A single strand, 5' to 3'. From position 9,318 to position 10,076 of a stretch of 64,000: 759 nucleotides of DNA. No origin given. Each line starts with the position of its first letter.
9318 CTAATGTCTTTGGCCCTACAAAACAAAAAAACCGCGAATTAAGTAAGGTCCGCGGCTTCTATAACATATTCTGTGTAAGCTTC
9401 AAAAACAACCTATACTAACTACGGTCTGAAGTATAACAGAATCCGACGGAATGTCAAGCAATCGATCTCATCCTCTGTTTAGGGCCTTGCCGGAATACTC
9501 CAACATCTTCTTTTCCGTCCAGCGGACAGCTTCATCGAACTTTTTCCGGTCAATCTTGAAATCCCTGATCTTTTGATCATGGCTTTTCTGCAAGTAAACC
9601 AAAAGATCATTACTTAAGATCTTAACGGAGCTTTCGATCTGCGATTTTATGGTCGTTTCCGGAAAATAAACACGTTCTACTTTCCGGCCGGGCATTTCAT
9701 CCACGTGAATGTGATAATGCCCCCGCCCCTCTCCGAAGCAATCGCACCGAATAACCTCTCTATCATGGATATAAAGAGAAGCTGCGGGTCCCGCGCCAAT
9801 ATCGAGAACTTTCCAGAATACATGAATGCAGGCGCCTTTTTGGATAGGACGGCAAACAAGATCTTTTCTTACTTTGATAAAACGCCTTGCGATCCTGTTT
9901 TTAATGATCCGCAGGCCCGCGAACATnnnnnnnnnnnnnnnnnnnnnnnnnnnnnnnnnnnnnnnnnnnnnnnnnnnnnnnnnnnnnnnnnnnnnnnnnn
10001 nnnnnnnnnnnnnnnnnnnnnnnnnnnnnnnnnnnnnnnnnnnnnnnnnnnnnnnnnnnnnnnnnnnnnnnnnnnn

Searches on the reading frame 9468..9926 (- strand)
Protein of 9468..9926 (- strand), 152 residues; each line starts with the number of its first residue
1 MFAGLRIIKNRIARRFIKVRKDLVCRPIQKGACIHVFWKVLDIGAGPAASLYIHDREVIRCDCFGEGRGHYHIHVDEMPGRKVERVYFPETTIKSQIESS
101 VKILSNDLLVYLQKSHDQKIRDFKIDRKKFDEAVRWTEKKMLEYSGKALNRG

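Call 52: search_protein_families(library=pfam, proteins=[window:9468-9926:-])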
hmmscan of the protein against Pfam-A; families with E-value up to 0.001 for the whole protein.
window:9468-9926:- (152 aa): 1 family
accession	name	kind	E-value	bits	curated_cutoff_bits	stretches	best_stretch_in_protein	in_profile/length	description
PF24777.1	DUF7700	-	0.00014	22.1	25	1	29-138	19-112/115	Domain of unknown function (DUF7700)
